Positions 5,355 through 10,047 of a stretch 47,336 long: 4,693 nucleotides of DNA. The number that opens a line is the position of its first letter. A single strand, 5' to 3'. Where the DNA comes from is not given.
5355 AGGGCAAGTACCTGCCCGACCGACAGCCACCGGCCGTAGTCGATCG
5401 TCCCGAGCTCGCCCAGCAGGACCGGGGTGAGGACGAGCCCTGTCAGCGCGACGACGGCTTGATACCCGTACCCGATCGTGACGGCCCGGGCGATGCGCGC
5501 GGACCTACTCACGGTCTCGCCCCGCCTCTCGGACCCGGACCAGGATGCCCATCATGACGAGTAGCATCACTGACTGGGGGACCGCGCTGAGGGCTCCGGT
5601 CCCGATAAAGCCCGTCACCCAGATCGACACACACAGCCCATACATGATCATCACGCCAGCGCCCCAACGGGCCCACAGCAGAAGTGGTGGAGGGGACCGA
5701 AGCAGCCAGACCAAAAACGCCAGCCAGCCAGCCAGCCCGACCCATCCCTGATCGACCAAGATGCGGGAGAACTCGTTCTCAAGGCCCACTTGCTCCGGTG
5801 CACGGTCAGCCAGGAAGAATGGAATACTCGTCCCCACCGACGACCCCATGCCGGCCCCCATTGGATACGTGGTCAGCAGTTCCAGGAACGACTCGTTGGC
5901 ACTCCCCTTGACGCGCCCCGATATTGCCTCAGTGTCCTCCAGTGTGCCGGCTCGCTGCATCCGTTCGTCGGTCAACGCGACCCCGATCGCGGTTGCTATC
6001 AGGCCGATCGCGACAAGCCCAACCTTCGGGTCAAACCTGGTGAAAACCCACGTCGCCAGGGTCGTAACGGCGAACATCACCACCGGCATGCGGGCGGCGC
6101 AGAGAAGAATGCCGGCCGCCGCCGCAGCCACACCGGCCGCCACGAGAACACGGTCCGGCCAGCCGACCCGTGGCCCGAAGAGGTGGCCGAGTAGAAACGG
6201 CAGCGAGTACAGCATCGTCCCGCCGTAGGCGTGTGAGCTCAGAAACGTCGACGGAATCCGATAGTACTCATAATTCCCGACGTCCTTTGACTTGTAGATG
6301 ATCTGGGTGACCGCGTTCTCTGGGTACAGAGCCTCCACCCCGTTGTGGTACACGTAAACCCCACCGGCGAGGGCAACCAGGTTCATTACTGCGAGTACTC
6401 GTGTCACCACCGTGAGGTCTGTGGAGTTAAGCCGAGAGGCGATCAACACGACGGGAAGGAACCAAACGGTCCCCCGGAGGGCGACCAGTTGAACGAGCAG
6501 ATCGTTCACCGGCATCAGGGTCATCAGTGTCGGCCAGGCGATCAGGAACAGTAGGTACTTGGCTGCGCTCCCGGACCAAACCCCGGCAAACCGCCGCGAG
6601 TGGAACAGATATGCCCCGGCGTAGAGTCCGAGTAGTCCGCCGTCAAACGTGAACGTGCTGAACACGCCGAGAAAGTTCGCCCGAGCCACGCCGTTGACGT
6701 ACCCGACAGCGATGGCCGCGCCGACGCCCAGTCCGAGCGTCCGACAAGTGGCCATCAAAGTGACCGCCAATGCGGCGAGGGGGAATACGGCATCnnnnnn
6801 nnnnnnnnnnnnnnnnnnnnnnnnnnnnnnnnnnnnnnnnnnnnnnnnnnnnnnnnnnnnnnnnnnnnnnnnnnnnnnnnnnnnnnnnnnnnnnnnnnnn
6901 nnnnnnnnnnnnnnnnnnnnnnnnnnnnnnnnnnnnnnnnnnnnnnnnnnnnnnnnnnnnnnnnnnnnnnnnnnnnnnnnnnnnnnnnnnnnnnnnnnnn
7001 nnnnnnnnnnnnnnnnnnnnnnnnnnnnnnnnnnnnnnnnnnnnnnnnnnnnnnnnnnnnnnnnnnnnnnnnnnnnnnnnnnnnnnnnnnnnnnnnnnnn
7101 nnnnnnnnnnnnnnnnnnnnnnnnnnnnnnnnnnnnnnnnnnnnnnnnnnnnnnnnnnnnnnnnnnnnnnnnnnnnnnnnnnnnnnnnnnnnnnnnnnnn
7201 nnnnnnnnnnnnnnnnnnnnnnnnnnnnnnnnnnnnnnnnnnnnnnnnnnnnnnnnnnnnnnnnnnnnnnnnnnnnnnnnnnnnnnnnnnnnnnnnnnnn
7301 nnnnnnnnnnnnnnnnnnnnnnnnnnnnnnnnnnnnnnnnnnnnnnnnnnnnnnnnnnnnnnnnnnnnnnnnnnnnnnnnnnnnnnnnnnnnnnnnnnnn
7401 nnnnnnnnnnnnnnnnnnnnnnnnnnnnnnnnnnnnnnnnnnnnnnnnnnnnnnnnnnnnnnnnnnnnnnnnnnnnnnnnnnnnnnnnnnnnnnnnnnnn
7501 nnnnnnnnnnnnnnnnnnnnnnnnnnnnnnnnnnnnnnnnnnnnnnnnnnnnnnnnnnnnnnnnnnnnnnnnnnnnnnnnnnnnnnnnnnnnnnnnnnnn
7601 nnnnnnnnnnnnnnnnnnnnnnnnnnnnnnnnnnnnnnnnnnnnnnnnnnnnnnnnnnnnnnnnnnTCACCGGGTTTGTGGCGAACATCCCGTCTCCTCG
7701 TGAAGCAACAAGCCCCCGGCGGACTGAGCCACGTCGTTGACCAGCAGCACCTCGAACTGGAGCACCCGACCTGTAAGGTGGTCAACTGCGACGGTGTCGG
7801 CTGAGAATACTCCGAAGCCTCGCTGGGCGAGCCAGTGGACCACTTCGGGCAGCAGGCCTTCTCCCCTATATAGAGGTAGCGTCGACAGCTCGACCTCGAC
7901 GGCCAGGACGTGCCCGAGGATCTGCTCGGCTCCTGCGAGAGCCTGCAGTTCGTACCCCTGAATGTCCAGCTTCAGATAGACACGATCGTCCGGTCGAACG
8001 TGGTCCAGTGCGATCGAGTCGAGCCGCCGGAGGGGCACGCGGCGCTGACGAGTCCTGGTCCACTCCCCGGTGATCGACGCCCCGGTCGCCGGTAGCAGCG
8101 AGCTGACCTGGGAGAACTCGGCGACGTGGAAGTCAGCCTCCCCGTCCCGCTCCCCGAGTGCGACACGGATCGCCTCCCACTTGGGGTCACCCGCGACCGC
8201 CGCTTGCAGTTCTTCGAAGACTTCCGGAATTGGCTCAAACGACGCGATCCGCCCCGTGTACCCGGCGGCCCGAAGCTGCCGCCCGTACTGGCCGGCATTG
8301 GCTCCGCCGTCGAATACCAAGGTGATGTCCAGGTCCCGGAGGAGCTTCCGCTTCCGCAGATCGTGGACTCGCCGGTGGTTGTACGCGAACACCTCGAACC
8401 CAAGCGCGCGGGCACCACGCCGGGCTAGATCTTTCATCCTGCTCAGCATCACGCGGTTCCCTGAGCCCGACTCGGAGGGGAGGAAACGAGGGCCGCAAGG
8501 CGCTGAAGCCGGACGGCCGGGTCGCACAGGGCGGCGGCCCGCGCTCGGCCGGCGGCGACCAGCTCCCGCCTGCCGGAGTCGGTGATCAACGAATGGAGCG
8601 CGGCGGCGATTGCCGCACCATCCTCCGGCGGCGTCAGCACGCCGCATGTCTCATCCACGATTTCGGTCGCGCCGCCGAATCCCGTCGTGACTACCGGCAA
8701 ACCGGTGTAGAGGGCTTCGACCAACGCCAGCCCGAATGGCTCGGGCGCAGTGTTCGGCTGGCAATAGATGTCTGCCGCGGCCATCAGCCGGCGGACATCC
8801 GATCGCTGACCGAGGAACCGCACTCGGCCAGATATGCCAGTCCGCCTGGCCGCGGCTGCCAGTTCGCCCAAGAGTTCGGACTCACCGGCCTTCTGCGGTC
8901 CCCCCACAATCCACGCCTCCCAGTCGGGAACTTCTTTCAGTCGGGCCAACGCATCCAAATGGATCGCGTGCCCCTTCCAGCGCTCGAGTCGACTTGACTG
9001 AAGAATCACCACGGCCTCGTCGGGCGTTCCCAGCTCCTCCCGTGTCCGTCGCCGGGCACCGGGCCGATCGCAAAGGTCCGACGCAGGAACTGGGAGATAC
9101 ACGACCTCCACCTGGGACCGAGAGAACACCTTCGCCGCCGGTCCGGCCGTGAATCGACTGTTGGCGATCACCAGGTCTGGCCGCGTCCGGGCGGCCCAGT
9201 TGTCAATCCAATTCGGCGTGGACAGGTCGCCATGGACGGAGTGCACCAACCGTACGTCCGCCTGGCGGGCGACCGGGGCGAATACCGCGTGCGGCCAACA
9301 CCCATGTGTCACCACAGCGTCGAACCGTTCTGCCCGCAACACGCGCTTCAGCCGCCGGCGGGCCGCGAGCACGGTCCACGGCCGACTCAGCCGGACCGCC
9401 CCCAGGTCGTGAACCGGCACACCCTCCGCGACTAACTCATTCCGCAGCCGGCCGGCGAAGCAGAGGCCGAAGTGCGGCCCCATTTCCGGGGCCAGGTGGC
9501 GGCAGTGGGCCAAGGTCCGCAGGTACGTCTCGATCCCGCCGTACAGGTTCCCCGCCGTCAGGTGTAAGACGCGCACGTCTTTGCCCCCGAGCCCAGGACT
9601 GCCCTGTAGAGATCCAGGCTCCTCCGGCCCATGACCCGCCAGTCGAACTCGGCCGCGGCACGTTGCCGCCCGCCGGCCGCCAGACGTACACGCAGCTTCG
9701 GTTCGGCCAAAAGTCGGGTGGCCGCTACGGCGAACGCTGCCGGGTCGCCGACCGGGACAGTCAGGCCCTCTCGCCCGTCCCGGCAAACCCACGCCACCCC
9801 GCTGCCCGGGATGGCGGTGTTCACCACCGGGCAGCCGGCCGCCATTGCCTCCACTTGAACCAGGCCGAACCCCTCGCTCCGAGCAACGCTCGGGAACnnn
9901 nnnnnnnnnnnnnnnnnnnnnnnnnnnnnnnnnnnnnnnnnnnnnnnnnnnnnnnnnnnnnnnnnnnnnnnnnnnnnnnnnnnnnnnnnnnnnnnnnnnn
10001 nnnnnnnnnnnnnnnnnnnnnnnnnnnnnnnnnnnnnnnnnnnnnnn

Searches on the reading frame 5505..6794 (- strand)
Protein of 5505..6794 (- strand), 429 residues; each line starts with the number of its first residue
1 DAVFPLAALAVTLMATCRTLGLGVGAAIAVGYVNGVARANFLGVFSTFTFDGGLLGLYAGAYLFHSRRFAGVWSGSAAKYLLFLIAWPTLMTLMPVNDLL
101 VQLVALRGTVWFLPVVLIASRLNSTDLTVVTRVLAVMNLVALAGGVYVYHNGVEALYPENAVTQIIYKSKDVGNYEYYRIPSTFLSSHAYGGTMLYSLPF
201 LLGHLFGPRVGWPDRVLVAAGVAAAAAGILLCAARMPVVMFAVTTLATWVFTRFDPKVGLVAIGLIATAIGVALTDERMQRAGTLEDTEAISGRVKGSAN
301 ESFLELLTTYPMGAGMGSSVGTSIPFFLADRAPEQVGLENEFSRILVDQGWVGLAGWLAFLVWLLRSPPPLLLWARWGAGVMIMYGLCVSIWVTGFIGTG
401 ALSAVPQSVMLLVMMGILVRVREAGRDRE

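Call 22: search_protein_families(library=pfam, proteins=[window:5505-6794:-], max_evalue=0.001)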
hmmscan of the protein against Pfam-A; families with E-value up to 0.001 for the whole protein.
window:5505-6794:- (429 aa): 1 family
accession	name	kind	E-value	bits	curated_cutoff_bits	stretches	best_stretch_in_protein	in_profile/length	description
PF12442.13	DUF3681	-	0.00022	22.1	24.3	0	214-281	6-71/96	Protein of unknown function (DUF3681)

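Call 94: search_protein_families(library=ncbifam, proteins=[window:5505-6794:-], max_evalue=0.00001)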
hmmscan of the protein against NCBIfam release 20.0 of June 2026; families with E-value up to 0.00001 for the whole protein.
window:5505-6794:- (429 aa): 0 families

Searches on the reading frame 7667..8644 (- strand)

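Call 22: search_protein_families(library=pfam, proteins=[window:7667-8644:-], max_evalue=0.001)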
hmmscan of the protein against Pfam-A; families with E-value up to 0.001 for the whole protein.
window:7667-8644:- (325 aa): 2 families
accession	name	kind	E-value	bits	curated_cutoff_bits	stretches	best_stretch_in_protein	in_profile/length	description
PF05050.19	Methyltransf_21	-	2.6e-17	63.9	22.7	1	112-277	1-171/173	Methyltransferase FkbM domain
PF05575.17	V_cholerae_RfbT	-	0.00016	21.5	27.9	1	108-237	81-208/286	Vibrio cholerae RfbT protein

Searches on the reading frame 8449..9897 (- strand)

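Call 22: search_protein_families(library=pfam, proteins=[window:8449-9897:-], max_evalue=0.001)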
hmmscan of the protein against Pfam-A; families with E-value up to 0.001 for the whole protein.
window:8449-9897:- (482 aa): 5 families
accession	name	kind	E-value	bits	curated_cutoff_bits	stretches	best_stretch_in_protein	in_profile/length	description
PF00534.26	Glycos_transf_1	-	4e-30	105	26.4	1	282-445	2-163/172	Glycosyl transferases group 1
PF13692.12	Glyco_trans_1_4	-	1.9e-27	96.7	27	1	297-440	3-142/142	Glycosyl transferases group 1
PF13439.12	Glyco_transf_4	-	2.2e-14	54.2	28.5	1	119-271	1-167/170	Glycosyltransferase Family 4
PF13579.12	Glyco_trans_4_4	-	5.7e-13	49.9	29.7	1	120-228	1-108/158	Glycosyl transferase 4-like domain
PF20706.3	GT4-conflict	-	5.3e-08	32.7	26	1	282-423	182-325/385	Family 4 Glycosyltransferase in conflict systems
